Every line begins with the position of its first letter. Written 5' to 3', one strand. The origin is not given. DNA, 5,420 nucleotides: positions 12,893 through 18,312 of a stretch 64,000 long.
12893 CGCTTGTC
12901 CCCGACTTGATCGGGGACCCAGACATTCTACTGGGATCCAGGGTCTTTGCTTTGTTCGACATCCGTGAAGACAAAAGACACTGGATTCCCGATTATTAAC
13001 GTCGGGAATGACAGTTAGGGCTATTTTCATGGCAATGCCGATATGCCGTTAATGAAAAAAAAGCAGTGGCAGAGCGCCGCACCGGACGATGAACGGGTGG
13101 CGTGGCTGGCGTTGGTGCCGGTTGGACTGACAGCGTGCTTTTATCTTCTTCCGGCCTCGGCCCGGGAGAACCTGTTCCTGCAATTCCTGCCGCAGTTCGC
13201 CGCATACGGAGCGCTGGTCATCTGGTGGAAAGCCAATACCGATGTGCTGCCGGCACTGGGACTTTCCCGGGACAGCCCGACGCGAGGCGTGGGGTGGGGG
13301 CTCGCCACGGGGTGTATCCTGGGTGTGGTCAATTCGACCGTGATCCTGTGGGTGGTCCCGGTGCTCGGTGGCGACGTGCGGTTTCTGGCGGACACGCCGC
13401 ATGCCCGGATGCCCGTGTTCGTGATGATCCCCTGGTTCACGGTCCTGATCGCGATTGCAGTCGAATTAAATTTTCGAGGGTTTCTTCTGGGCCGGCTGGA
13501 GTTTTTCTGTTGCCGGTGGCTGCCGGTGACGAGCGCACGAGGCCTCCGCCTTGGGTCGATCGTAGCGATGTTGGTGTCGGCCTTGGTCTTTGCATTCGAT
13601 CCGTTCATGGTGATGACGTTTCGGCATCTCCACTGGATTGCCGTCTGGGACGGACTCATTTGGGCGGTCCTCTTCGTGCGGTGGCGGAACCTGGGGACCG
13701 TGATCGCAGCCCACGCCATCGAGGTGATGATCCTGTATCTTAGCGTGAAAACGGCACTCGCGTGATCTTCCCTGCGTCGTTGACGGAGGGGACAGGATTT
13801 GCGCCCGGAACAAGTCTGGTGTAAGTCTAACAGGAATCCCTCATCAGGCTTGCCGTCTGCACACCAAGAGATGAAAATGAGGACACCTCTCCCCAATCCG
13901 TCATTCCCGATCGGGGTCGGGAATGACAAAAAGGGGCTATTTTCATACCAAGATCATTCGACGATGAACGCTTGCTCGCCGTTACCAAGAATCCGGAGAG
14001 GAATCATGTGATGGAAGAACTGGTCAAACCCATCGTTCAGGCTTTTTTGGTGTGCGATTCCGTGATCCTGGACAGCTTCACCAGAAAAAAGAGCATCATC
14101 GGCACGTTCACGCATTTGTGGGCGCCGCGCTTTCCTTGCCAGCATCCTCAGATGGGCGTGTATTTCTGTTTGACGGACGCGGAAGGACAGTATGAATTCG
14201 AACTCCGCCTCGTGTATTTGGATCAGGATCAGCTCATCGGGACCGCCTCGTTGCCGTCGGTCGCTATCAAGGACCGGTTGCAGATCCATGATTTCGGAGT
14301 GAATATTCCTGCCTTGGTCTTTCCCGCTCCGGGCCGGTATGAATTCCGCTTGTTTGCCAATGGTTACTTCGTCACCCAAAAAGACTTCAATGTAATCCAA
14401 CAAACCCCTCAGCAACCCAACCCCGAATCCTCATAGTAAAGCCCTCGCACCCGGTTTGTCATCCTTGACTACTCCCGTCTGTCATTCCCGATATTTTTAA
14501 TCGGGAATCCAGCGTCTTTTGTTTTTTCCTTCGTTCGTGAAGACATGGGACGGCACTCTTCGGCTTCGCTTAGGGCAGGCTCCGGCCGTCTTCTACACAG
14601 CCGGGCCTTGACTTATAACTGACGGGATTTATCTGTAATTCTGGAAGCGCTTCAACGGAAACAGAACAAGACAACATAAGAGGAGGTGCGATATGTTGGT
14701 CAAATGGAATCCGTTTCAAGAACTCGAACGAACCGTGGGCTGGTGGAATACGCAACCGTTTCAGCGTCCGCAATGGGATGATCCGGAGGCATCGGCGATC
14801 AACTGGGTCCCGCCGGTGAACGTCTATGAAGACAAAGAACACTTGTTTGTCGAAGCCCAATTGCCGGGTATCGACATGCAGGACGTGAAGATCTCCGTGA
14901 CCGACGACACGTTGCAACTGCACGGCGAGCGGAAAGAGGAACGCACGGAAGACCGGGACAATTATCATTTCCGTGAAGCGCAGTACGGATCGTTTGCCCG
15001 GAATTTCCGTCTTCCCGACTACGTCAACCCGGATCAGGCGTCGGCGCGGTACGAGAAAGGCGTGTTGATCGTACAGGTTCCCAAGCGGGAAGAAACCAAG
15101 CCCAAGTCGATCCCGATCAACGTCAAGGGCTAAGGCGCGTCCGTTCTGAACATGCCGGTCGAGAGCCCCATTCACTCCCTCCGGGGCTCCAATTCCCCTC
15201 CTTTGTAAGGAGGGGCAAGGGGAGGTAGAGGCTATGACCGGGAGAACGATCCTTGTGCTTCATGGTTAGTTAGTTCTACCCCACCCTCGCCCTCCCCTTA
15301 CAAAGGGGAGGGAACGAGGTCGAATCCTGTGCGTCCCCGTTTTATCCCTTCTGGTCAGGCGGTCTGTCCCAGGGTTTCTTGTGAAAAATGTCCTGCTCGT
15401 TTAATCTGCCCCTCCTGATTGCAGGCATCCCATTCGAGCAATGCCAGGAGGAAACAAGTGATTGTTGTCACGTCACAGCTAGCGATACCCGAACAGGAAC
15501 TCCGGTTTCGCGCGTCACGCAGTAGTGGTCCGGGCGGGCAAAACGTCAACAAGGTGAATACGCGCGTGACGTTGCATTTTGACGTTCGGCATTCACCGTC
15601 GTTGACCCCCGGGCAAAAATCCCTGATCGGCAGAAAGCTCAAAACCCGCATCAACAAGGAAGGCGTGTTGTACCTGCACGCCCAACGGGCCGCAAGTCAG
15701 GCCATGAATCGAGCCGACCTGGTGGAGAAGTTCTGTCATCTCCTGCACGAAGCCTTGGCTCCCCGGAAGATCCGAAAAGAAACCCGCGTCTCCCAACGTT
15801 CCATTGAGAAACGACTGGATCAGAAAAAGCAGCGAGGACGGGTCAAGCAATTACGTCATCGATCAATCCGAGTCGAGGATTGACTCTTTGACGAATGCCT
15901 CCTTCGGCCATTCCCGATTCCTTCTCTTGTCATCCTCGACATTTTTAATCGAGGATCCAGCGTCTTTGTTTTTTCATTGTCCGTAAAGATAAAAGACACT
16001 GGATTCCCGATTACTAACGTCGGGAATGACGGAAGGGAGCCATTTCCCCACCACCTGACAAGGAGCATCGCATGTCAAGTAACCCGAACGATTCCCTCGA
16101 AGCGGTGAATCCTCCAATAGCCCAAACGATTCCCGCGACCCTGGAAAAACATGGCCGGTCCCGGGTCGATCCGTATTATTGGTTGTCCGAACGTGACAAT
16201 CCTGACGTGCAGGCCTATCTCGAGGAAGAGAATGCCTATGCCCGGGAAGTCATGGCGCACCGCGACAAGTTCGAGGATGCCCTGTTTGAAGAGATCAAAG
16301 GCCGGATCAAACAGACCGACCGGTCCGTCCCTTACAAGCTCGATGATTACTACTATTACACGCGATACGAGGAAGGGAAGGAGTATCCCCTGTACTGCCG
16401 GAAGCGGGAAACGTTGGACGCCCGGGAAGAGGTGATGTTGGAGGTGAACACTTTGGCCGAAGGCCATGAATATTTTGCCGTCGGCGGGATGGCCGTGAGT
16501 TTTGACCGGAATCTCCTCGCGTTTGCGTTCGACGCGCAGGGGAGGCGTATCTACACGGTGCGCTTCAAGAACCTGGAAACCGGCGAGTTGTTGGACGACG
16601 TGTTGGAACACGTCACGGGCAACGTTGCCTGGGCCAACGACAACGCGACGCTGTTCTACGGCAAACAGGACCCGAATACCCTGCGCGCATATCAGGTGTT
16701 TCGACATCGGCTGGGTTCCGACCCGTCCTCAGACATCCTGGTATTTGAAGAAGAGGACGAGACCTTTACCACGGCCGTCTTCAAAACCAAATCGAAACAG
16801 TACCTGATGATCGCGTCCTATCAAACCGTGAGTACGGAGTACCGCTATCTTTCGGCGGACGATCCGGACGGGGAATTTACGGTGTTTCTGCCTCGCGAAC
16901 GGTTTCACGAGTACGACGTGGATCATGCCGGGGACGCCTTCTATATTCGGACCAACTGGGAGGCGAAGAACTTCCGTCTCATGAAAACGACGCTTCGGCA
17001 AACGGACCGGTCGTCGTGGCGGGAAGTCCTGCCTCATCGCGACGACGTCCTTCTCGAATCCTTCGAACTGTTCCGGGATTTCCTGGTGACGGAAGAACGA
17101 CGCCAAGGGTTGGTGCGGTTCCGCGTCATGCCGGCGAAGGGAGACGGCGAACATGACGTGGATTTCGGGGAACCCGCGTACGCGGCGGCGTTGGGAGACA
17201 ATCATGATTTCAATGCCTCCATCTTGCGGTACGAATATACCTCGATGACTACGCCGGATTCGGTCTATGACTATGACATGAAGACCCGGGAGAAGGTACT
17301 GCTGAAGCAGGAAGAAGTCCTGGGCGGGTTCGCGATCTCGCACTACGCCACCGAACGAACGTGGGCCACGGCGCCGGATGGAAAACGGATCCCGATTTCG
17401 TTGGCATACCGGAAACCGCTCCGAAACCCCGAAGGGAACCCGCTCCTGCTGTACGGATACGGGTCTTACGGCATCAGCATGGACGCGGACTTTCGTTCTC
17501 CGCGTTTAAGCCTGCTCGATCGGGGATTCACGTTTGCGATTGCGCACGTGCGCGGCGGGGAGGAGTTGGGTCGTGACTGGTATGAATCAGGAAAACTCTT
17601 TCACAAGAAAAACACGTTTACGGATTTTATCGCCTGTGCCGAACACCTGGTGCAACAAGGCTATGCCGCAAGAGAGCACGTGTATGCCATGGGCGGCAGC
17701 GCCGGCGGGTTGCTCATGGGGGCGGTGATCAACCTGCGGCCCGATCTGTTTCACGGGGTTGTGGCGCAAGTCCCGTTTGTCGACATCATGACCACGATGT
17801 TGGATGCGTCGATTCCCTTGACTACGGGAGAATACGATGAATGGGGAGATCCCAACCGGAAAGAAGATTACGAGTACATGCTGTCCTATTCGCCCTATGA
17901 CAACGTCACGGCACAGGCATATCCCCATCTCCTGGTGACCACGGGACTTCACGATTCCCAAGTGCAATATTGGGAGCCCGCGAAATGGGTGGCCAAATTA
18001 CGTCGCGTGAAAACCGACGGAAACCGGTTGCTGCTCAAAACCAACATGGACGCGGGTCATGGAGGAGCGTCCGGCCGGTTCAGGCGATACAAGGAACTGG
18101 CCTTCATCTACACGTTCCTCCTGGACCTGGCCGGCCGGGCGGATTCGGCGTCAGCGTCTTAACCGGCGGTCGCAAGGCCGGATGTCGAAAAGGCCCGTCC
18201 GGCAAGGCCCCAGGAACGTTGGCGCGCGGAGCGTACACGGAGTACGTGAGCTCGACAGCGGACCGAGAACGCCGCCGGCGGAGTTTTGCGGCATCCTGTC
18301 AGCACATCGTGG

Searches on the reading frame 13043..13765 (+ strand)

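Call 48: search_protein_families(library=pfam, proteins=[window:13043-13765:+], max_evalue=0.001)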
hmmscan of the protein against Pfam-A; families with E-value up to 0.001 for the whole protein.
window:13043-13765:+ (240 aa): 1 family
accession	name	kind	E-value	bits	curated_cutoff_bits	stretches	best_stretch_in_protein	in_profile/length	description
PF02517.21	Rce1-like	-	2.4e-05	25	22.4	1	126-226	5-89/93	Type II CAAX prenyl endopeptidase Rce1-like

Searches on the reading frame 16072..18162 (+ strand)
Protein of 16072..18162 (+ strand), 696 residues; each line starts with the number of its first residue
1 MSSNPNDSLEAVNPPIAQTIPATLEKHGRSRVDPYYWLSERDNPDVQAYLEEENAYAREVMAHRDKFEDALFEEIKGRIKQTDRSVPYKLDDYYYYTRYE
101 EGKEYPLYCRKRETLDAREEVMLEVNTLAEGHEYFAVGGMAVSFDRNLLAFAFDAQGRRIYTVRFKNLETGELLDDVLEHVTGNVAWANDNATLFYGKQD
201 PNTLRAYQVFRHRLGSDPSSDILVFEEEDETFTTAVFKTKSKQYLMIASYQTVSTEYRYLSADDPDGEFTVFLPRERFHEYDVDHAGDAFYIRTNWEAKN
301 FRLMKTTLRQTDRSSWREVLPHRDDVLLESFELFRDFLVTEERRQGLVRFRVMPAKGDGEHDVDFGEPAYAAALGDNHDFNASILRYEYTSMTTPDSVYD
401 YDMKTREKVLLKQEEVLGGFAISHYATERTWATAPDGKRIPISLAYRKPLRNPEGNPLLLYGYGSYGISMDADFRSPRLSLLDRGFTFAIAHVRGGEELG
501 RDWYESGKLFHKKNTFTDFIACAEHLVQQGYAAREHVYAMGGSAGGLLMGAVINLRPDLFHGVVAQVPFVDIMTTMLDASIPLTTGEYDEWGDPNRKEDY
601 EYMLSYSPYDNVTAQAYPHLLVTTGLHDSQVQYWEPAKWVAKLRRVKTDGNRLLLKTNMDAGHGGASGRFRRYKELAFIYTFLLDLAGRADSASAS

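Call 48: search_protein_families(library=pfam, proteins=[window:16072-18162:+], max_evalue=0.001)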
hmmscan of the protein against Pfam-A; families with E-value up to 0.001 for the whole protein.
window:16072-18162:+ (696 aa): 2 families
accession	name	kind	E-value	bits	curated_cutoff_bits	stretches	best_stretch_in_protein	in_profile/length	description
PF02897.21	Peptidase_S9_N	-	7.4e-116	387.7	24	1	15-413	2-413/414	Prolyl oligopeptidase, N-terminal beta-propeller domain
PF00326.27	Peptidase_S9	-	6.8e-69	232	22.6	1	475-688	4-211/213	Prolyl oligopeptidase family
